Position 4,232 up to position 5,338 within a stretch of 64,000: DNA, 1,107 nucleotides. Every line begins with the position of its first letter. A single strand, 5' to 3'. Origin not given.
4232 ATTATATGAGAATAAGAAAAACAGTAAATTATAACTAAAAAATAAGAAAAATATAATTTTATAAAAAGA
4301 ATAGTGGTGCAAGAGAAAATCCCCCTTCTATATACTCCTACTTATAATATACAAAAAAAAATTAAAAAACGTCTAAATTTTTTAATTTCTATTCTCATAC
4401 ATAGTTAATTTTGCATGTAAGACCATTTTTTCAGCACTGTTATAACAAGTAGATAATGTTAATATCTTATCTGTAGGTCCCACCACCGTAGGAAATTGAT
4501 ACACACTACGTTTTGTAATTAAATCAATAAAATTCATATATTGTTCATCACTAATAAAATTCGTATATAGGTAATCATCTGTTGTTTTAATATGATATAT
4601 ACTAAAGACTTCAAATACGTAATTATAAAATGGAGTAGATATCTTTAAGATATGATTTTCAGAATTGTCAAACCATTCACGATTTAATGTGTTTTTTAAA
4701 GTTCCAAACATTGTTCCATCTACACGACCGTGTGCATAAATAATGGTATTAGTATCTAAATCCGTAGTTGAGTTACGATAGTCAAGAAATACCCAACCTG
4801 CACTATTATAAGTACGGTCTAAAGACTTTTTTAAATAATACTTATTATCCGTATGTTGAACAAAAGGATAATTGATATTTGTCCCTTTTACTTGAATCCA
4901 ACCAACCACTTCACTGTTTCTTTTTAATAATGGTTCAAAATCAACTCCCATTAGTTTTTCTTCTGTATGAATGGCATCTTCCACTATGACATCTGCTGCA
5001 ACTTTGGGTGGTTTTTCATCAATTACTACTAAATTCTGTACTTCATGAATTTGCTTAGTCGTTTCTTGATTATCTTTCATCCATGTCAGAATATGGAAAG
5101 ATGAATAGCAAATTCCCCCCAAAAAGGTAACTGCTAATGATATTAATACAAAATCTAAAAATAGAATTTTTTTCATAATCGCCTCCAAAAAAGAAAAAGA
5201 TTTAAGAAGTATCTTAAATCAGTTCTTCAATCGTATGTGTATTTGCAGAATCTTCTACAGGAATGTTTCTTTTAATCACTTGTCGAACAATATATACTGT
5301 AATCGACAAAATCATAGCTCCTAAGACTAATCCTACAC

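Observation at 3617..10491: Sortase-dependent pilus locus containing one class C and two SrtB-type sortases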

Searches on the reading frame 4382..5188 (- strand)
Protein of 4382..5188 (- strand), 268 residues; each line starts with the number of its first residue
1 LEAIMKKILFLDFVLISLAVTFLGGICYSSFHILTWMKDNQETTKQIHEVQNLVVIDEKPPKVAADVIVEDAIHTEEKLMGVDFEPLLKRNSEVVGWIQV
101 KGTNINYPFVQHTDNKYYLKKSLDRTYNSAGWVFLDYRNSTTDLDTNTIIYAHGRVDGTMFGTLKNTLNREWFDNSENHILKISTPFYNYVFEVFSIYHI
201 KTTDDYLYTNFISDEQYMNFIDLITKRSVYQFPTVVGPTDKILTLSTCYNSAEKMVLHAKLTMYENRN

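Call 3: search_protein_families(library=pfam, proteins=[window:4382-5188:-], max_evalue=0.01)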
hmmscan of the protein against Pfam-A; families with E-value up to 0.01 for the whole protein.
window:4382-5188:- (268 aa): 1 family
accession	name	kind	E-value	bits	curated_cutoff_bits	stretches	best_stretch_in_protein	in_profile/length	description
PF04203.18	Sortase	-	3.4e-11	43.4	26.6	1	98-261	1-124/125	Sortase domain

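Call 4: search_protein_families(library=ncbifam, proteins=[window:4382-5188:-], max_evalue=0.01)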
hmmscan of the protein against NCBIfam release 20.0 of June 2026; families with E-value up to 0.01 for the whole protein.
window:4382-5188:- (268 aa): 2 families
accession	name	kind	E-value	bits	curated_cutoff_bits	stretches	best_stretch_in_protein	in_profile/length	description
TIGR03064.1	sortase_srtB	equivalog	2.1e-51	174.5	153.75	1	17-254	7-230/235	class B sortase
NF040525.1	SrtB_LPKTxSAVK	exception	5.6e-21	74.7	200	1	73-253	44-228/261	class B sortase, LPKTxAVK-specific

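Call 5: search_solved_structures(query=window:4382-5188:-, max_evalue=0.001, show_alignments=3)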
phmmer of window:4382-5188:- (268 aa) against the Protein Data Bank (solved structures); distinct sequences matched with E-value up to 0.001: 15.
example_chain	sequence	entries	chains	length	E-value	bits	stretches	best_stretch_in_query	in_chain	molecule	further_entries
1rz2_A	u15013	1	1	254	4.6e-40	140.6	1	10-262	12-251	conserved hypothetical protein BA4783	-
2oqw_A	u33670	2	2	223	1.3e-38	135.9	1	82-262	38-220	Sortase B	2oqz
4ux7_A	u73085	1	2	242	4.6e-34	121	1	65-261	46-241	PUTATIVE PEPTIDASE C60B, SORTASE B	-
1ng5_A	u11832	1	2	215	1e-33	119.9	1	83-252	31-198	sortase B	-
5gyj_A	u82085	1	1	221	1e-33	119.8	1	84-261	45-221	Putative peptidase C60B, sortase B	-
6kyd_A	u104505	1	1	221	1.8e-33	119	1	84-261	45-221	Putative peptidase C60B, sortase B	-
4lfd_A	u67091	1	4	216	1.9e-33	119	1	81-252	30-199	Sortase B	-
6kyc_A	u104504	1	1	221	2.3e-33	118.7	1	84-261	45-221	Putative peptidase C60B, sortase B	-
1qx6_A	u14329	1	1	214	2.3e-33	118.7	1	83-252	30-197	NPQTN specific sortase B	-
1qwz_A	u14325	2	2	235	3e-33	118.3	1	83-252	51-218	NPQTN specific sortase B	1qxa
5jcv_A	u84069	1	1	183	4.1e-28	101.5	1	86-251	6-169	Lmo2181 protein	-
4y4q_A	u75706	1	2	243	1.5e-25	93.1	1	83-251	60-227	Sortase, SrtB family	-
3psq_A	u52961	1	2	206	4.3e-25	91.6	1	76-250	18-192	Hypothetical exported protein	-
5b23_A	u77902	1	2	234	4.7e-20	75.1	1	81-250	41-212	Uncharacterized protein Sortase B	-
5yfk_A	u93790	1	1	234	8.5e-19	71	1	81-248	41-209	Uncharacterized protein Sortase B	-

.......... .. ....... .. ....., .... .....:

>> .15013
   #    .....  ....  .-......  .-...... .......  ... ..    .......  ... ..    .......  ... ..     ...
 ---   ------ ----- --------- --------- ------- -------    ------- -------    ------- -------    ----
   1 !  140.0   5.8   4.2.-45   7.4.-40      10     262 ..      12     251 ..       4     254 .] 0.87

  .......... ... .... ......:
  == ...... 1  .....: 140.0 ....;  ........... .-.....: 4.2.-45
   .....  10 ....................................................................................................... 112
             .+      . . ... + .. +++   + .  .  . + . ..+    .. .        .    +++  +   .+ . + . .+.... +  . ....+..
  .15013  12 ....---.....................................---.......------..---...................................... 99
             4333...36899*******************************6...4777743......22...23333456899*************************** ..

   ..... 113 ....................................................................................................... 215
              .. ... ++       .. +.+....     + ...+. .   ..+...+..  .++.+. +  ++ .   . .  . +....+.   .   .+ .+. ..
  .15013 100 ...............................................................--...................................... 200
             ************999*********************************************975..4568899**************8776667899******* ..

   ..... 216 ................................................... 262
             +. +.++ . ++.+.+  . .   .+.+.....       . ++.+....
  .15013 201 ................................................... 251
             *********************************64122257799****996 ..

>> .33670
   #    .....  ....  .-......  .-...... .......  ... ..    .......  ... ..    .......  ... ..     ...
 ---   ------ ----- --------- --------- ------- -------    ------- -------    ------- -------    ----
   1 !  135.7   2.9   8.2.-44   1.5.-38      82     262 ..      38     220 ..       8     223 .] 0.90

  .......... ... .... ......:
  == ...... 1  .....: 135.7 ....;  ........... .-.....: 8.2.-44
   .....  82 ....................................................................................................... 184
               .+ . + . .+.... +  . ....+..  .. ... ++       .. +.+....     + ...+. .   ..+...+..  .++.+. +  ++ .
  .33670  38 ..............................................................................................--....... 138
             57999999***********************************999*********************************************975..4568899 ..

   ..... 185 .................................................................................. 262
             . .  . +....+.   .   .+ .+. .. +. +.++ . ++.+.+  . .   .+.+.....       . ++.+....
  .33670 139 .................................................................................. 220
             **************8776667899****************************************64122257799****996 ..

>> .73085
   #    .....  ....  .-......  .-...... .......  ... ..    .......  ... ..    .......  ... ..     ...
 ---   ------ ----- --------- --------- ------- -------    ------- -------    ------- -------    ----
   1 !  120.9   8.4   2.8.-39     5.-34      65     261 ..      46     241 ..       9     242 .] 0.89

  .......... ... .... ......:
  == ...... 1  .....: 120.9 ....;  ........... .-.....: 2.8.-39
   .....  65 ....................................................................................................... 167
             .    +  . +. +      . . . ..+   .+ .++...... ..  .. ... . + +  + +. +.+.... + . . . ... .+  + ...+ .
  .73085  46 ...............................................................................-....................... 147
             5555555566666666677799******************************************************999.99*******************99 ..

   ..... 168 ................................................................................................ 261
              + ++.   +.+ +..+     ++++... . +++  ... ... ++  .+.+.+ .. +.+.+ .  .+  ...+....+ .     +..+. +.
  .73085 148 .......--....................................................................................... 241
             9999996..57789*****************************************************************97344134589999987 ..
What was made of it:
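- SrtB-1 scores higher against anchoring SrtBs (140 and 121 bits) than against Spy0129 (92 bits) (call 5). The closest solved relative of SrtB-1 is B. anthracis SrtB, which anchors IsdC (call 5).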

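Call 8: find_homologous_proteins(query=window:4382-5188:-, max_evalue=1e-10)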
Query window:4382-5188:- (268 aa): 6002 proteins with E <= 1e-10 among 6175 candidates; the best 120 are listed.
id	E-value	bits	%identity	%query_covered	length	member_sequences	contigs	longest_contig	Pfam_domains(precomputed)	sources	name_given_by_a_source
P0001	1.4e-164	564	92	99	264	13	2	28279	PF04203.19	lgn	-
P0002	7.2e-131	453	78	95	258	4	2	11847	PF04203.19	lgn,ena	-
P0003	8.7e-122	423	75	91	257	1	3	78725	PF04203.19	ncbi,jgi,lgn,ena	-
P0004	3.7e-119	415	74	91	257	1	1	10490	PF04203.19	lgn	-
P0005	1.1e-112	394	71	91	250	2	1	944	PF04203.19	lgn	-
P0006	2.2e-112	393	68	98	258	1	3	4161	PF04203.19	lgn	-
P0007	2.1e-103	363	64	98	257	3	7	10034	PF04203.19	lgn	-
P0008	2.4e-100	353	62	98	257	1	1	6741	PF04203.19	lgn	-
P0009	9.9e-100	351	61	98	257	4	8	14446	PF04203.19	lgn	-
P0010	1.5e-97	344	61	95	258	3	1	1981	PF04203.19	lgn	-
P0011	4.3e-97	342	63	90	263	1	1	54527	PF04203.19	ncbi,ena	-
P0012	3.0e-91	323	58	95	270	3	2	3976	PF04203.19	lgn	-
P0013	9.8e-91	322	58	88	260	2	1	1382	PF04203.19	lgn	-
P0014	6.8e-88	312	54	98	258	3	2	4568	PF04203.19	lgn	-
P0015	1.5e-85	305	55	96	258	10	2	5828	PF04203.19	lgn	-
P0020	2.1e-82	294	57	95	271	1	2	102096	PF04203.19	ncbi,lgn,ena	-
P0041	1.4e-77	278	54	98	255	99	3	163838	PF04203.19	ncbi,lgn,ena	-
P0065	1.3e-75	272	49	98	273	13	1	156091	PF04203.19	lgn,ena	-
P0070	3.1e-75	271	52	91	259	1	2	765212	PF04203.19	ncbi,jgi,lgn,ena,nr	ncbi:MAG: class B sortase [Firmicutes bacterium]|nr:class B sortase [Bacillota bacterium]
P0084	1.2e-74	269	50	98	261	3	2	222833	PF04203.19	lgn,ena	-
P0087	1.4e-74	269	49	98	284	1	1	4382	PF04203.19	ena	-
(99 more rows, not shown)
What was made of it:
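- That family has more than 6000 members (call 8) and includes the sortase in housekeeping positions.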

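Call 10: find_related_loci(query=window:4382-5188:-, collection=genome_contigs, flank=10000)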
Query window:4382-5188:- (268 aa) in genome_contigs; peptide patterns used: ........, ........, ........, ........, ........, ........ (x = any residue, [..] = any of these).
23 stretches matched a pattern; 1 encode a relative of the query (tblastn E <= 1e-3); 1 distinct loci.
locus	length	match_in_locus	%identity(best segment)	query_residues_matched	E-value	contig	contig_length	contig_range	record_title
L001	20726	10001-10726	75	25-267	3e-126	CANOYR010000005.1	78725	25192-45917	MAG TPA_asm: uncultured Bacillales bacterium isolate SRR15604567_bin.71_metawrap_v1.3_MAG genome assembly, contig: NODE.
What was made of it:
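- Tried and rejected: genome_contigs scan with SrtB-1 (call 10).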

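Call 16: find_encoding_contigs(protein=P0041, flank=8000, max_places=3)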
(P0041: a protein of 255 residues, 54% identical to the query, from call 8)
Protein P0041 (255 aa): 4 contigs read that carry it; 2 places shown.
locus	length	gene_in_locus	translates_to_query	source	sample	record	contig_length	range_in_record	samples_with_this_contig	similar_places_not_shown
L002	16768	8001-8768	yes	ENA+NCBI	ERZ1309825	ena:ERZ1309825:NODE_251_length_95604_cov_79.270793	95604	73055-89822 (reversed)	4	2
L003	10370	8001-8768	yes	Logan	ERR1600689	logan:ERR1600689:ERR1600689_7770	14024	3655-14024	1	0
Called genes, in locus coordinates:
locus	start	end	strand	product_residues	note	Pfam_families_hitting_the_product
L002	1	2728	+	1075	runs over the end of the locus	PF13519:VWA_2, PF03382:DUF285, PF24758:LRR_At5g56370 (faint), PF27784:Bacteriocin_sonorensin (faint), PF03382:DUF285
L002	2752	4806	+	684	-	PF09479:Flg_new (faint), PF18998:Flg_new_2 (weak), PF17802:SpaA (weak)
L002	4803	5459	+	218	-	-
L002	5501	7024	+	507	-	PF16569:GramPos_pilinBB (weak), PF17802:SpaA, PF00746:Gram_pos_anchor (weak)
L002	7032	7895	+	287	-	PF04203:Sortase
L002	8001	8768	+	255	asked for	PF04203:Sortase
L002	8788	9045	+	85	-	-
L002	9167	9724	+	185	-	PF01330:RuvA_N, PF14520:HHH_5, PF07499:RuvA_C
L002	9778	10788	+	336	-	PF06068:TIP49 (faint), PF05496:RuvB_N, PF00004:AAA, PF07728:AAA_5, PF13173:AAA_14 (weak), PF17864:AAA_lid_4, PF05491:WHD_RuvB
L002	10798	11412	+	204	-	-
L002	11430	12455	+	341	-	PF02547:Queuosine_synth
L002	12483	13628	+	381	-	PF01702:TGT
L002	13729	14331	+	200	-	-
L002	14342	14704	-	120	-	PF12670:DUF3792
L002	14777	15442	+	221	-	PF04239:DUF421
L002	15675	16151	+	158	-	-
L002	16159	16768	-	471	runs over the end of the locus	PF00672:HAMP, PF00512:HisKA, PF02518:HATPase_c, PF13589:HATPase_c_3 (weak)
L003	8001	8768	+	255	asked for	PF04203:Sortase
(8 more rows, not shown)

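Call 17: find_encoding_contigs(protein=P0070, flank=8000, max_places=2)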
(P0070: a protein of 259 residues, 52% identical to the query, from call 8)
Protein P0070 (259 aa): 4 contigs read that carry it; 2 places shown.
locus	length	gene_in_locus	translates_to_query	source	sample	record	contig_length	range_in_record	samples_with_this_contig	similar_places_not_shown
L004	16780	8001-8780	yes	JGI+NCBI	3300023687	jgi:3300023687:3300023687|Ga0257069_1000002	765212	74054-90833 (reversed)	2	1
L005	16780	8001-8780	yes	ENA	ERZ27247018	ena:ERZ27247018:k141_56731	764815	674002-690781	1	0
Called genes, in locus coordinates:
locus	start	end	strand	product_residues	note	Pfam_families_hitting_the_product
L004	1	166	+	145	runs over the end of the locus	PF09424:YqeY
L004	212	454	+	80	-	PF07873:YabP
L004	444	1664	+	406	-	PF06898:YqfD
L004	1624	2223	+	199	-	PF04892:VanZ-LLP1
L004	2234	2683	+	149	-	PF02130:YbeY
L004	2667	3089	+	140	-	PF01219:DAGK_prokar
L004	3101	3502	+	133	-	PF00383:dCMP_cyt_deam_1, PF08211:dCMP_cyt_deam_2 (weak)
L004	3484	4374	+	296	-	PF00009:GTP_EFTU, PF00350:Dynamin_N (faint), PF01926:MMR_HSR1, PF02421:FeoB_N, PF03193:RsgA_GTPase (faint), PF04548:AIG1, PF07650:KH_2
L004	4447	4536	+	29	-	-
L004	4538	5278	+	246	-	PF11967:RecO_N, PF02565:RecO_C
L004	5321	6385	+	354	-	-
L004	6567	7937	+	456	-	PF28494:GlyRS_ins_1 (faint), PF00587:tRNA-synt_2b, PF03129:HGTP_anticodon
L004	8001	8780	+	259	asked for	PF04203:Sortase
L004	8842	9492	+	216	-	-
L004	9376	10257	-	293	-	PF12146:Hydrolase_4, PF00561:Abhydrolase_1, PF12697:Abhydrolase_6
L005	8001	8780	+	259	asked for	PF04203:Sortase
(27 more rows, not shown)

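Call 33: find_encoding_contigs(protein=P0020, flank=9000, max_places=1)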
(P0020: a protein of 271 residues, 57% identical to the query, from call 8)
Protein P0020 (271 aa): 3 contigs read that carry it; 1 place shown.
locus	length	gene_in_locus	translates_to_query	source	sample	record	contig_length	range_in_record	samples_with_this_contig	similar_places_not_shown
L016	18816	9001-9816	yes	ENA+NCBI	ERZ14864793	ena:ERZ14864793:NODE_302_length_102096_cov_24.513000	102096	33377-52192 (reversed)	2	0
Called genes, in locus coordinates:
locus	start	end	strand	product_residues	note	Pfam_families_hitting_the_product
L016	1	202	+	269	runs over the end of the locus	-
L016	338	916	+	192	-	-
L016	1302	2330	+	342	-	PF00078:RVT_1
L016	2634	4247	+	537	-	-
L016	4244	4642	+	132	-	-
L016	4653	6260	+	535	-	PF13203:DUF2201_N, PF09967:DUF2201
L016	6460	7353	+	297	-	PF12784:PDDEXK_2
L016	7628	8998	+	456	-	PF28494:GlyRS_ins_1 (faint), PF00587:tRNA-synt_2b, PF03129:HGTP_anticodon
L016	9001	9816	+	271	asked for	PF04203:Sortase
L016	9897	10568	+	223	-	-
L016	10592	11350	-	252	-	PF12146:Hydrolase_4, PF00561:Abhydrolase_1, PF12697:Abhydrolase_6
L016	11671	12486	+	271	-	-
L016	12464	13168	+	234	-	PF00899:ThiF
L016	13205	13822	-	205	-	PF01726:LexA_DNA_bind, PF00717:Peptidase_S24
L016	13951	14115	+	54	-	-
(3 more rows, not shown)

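Call 34: find_encoding_contigs(protein=P0084, flank=9000, max_places=1)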
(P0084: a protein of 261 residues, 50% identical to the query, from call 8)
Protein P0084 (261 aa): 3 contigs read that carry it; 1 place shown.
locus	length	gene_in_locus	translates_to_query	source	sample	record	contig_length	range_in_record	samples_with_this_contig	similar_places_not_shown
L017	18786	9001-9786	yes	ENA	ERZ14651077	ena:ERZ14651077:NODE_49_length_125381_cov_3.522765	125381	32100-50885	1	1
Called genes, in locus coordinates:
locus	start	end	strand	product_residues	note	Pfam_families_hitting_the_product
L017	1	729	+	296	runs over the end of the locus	PF00009:GTP_EFTU, PF00350:Dynamin_N (faint), PF01926:MMR_HSR1, PF02421:FeoB_N, PF03193:RsgA_GTPase (faint), PF04548:AIG1, PF07650:KH_2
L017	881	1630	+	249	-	PF11967:RecO_N, PF02565:RecO_C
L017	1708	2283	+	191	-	-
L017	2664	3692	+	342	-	PF00078:RVT_1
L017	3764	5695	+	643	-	-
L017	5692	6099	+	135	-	-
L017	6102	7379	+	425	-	PF13203:DUF2201_N, PF09967:DUF2201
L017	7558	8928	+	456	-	PF28494:GlyRS_ins_1 (faint), PF00587:tRNA-synt_2b, PF03129:HGTP_anticodon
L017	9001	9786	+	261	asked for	PF04203:Sortase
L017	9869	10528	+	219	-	-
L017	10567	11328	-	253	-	PF12146:Hydrolase_4, PF00561:Abhydrolase_1, PF12697:Abhydrolase_6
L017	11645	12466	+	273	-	-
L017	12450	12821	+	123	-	PF00899:ThiF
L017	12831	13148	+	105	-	-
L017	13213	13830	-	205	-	PF01726:LexA_DNA_bind, PF00717:Peptidase_S24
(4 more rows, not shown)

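Call 35: find_encoding_contigs(protein=P0065, flank=9000, max_places=1)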
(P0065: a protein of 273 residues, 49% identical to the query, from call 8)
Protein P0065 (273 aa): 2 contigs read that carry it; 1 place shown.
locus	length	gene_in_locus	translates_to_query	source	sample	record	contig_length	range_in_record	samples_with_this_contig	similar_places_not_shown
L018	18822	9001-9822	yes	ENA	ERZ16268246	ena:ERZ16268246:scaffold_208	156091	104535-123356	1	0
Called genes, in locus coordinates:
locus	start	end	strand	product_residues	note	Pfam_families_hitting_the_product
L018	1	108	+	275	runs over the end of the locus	-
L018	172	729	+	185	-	PF08668:HDOD, PF01966:HD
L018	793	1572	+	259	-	-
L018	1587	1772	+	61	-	-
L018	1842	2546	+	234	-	PF05116:S6PP, PF08282:Hydrolase_3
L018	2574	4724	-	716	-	PF09371:Tex_N, PF22706:Tex_central_region, PF16921:Tex_YqgF, PF14635:HHH_7 (weak), PF12836:HHH_3, PF17674:HHH_9, PF00575:S1, PF23459:S1_RRP5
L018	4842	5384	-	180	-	PF00210:Ferritin (faint), PF02915:Rubrerythrin, PF21349:RUBY_RBDX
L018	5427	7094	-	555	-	PF00301:Rubredoxin, PF21349:RUBY_RBDX (weak), PF02906:Fe_hyd_lg_C, PF02256:Fe_hyd_SSU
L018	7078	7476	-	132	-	PF01475:FUR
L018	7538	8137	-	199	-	-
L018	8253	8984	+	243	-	PF02146:SIR2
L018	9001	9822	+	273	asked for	PF04203:Sortase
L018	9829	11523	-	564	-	PF00240:ubiquitin, PF11976:Rad60-SLD, PF18998:Flg_new_2 (faint)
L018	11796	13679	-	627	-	PF00884:Sulfatase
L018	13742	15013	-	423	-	-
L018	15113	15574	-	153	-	-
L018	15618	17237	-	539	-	PF00005:ABC_tran, PF02463:SMC_N (faint), PF13304:AAA_21 (faint), PF12848:ABC_tran_Xtn, PF00005:ABC_tran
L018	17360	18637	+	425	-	PF16403:Bact_surface_Ig-like, PF01522:Polysacc_deac_1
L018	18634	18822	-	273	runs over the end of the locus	-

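Call 39: find_related_loci(query=A2, collection=metagenome_contigs, flank=10000)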
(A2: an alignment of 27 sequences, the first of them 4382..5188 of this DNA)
Query A2 (268 aa) in metagenome_contigs; peptide patterns used: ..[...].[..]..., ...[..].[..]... (x = any residue, [..] = any of these).
600 stretches matched a pattern (row limit reached: there are more); 537 encode a relative of the query (tblastn E <= 1e-3); the best 80 are kept; 80 distinct loci.
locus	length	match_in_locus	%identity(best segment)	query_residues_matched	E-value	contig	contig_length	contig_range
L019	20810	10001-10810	49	6-267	3e-82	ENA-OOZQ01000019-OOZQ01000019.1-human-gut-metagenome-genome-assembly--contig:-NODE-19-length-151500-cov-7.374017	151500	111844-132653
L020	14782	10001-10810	49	6-267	2e-82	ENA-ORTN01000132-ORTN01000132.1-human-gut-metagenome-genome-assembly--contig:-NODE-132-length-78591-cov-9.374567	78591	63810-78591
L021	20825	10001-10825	49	6-268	1e-79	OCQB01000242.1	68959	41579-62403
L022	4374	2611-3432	48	1-265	9e-80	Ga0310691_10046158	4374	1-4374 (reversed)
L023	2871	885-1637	50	28-268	2e-80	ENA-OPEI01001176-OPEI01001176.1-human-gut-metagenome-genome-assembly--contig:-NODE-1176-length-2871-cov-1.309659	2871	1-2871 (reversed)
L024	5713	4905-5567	54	25-261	7e-79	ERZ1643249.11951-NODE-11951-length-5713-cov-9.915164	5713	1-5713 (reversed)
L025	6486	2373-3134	49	13-267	7e-79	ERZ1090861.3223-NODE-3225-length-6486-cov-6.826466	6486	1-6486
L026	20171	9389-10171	49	12-267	1e-78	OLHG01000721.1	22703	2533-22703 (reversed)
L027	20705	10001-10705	50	32-267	1e-78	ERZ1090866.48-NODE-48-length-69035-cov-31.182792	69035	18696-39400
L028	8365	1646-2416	50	10-264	1e-78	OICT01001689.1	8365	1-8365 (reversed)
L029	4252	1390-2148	49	24-267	8e-79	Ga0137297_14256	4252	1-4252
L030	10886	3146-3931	49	11-267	5e-78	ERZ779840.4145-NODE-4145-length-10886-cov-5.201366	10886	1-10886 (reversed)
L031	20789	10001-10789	48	14-268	2e-77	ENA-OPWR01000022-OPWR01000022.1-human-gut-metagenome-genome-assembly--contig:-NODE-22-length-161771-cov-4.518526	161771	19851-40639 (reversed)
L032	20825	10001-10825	49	6-268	1e-77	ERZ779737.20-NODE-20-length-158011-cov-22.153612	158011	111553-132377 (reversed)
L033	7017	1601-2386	49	11-267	2e-77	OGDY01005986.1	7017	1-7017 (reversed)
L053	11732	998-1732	51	32-267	6e-74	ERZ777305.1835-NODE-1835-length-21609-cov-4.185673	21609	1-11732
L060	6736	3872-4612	47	28-267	5e-73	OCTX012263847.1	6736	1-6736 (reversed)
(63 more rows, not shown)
